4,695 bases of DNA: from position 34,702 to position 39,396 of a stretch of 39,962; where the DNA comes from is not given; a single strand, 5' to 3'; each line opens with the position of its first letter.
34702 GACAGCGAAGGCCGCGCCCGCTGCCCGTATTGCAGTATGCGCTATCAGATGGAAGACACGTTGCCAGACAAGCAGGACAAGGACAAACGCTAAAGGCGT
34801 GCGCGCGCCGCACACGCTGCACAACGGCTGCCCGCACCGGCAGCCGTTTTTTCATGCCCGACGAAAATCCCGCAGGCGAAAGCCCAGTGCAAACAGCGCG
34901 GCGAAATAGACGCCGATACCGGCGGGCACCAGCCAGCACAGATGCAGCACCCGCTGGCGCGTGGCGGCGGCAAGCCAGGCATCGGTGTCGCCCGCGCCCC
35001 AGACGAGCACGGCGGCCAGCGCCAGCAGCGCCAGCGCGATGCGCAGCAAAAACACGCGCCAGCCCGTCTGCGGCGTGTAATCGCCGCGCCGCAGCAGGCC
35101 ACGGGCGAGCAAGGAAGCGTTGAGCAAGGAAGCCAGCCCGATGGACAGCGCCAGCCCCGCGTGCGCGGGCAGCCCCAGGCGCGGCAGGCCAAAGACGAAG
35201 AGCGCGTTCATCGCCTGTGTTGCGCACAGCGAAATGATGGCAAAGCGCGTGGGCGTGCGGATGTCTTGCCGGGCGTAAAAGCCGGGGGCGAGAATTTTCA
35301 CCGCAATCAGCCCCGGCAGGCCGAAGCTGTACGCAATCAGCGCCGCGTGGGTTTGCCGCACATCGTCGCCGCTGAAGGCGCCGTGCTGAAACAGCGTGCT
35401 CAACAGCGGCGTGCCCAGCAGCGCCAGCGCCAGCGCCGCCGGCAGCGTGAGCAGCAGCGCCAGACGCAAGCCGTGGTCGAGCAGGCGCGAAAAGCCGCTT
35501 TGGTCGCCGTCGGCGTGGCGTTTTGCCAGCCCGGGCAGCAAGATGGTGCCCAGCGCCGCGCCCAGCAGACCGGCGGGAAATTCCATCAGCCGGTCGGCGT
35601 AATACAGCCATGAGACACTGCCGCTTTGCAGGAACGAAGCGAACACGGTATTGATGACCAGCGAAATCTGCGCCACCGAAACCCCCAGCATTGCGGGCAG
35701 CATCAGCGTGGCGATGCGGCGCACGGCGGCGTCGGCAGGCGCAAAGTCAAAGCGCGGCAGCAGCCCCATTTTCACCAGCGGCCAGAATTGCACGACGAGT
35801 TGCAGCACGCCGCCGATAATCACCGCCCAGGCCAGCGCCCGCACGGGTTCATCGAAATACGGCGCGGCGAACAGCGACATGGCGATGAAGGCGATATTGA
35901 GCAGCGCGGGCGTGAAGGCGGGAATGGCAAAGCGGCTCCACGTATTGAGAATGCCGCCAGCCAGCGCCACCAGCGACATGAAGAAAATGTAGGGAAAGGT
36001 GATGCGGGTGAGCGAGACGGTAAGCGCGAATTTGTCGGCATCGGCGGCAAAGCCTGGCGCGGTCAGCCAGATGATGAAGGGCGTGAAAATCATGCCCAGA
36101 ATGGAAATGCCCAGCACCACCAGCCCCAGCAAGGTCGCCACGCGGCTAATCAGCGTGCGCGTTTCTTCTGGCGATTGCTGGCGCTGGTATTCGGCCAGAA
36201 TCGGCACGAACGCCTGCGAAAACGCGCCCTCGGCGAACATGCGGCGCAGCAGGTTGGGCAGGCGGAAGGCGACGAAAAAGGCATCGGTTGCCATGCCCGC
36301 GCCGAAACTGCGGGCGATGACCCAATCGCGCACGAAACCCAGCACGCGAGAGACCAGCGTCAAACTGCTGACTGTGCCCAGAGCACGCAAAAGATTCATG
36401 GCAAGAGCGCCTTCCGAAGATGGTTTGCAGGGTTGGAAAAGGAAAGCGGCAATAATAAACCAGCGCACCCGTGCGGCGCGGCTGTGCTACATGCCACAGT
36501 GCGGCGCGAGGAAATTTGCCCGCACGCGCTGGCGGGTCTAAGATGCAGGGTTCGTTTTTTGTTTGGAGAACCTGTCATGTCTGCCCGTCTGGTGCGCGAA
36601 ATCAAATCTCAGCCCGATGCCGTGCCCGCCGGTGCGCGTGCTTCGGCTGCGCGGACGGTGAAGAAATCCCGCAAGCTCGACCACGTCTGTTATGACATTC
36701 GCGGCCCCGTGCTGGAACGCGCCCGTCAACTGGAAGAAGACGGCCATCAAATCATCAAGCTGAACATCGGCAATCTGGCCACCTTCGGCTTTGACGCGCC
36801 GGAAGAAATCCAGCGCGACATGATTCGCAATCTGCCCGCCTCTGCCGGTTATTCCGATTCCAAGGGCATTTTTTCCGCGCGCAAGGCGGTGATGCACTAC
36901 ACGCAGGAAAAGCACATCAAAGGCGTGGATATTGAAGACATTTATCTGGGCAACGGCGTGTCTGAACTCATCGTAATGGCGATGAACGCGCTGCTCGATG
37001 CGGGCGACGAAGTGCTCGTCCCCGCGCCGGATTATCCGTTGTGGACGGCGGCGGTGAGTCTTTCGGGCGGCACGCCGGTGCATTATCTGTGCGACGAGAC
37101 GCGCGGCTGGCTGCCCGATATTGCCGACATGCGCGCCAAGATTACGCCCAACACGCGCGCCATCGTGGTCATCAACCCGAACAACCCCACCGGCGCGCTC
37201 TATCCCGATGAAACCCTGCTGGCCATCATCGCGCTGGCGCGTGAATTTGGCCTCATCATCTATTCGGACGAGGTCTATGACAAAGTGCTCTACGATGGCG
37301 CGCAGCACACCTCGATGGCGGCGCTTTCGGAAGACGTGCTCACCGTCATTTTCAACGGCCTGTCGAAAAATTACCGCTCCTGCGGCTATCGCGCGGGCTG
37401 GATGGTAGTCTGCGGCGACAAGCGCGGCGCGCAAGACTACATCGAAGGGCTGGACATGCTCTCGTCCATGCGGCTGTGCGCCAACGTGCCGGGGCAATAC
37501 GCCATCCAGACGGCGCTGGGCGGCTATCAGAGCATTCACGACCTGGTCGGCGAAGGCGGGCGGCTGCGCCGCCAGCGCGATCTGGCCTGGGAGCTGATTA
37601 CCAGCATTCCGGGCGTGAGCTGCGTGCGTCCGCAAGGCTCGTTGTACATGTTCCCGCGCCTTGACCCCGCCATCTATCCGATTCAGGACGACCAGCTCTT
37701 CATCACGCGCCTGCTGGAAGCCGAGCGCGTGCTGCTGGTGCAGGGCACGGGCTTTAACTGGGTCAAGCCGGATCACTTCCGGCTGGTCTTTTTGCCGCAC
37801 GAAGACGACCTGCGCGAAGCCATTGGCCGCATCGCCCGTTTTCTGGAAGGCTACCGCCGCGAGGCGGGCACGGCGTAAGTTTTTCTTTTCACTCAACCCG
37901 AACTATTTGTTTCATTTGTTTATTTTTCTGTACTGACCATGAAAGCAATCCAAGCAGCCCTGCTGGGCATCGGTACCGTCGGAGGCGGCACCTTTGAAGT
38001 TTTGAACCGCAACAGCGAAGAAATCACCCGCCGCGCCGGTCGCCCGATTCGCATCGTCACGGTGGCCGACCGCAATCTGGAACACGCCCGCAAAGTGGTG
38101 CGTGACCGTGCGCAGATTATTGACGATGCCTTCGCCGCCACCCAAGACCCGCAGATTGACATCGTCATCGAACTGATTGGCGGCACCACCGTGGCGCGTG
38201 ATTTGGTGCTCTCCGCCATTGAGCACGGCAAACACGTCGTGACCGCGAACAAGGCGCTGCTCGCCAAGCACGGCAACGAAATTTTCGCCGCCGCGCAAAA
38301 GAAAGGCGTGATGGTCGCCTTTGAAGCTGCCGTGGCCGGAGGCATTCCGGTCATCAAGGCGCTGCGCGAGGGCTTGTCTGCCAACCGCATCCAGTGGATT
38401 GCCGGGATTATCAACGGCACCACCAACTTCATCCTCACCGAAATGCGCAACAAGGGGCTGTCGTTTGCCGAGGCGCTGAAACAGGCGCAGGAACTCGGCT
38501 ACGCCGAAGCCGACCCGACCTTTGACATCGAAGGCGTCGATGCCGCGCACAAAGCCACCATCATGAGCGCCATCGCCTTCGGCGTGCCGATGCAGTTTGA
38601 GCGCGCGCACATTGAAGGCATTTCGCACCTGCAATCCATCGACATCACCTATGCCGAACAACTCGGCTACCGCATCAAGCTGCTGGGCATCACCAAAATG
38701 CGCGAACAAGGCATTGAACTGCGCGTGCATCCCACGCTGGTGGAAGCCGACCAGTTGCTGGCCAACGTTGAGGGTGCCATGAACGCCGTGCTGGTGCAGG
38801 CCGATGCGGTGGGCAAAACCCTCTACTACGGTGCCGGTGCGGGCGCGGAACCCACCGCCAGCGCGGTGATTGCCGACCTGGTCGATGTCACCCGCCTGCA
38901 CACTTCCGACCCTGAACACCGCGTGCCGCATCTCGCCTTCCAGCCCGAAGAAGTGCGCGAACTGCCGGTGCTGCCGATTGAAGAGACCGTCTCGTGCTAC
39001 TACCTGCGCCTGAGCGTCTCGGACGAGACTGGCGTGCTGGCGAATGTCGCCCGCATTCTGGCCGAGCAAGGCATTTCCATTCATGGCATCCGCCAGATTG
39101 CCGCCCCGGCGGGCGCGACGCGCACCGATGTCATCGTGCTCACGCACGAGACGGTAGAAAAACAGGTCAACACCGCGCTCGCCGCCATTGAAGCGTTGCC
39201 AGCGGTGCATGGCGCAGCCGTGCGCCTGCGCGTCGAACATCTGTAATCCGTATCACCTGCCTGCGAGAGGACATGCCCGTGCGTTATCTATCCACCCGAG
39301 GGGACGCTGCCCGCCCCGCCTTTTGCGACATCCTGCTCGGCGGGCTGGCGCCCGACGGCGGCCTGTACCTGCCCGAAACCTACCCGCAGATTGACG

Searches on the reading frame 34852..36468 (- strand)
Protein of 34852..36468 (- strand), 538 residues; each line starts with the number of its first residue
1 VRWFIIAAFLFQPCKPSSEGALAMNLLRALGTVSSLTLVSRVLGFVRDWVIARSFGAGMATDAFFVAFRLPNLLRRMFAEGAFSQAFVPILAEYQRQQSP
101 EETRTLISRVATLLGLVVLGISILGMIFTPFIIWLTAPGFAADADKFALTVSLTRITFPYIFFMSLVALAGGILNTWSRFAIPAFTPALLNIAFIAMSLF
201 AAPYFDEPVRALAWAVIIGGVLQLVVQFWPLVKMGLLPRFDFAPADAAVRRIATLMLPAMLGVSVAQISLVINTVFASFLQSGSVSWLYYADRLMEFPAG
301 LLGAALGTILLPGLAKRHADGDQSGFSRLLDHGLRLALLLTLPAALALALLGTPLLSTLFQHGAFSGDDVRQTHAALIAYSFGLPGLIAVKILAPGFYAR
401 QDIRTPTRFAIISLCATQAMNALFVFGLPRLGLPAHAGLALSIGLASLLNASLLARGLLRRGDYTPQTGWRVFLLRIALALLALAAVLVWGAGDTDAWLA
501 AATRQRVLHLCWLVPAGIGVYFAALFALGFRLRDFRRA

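Call 24: search_protein_families(library=pfam, proteins=[window:34852-36468:-], max_evalue=0.00001)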
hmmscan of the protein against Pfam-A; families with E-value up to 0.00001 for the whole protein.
window:34852-36468:- (538 aa): 1 family
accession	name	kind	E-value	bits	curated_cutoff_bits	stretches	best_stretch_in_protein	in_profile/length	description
PF03023.19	MurJ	-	7.9e-137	457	27.4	1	51-492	1-432/451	Lipid II flippase MurJ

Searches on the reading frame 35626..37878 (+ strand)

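Call 24: search_protein_families(library=pfam, proteins=[window:35626-37878:+], max_evalue=0.00001)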
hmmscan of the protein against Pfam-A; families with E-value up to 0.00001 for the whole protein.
window:35626-37878:+ (750 aa): 1 family
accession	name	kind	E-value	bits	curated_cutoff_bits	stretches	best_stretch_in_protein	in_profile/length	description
PF00155.27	Aminotran_1_2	-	5.5e-48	164.4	19.7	1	375-736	2-361/361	Aminotransferase class I and II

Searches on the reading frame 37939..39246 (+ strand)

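Call 24: search_protein_families(library=pfam, proteins=[window:37939-39246:+], max_evalue=0.00001)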
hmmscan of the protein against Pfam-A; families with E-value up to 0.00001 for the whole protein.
window:37939-39246:+ (435 aa): 3 families
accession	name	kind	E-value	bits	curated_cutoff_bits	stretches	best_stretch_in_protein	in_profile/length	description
PF00742.24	Homoserine_dh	-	3.5e-66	222.7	22.9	1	137-315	1-173/173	Homoserine dehydrogenase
PF03447.22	NAD_binding_3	-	5.6e-24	85.5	24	1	10-129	1-116/116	Homoserine dehydrogenase, NAD binding domain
PF01842.31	ACT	-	3.9e-11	43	27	1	354-418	1-65/66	ACT domain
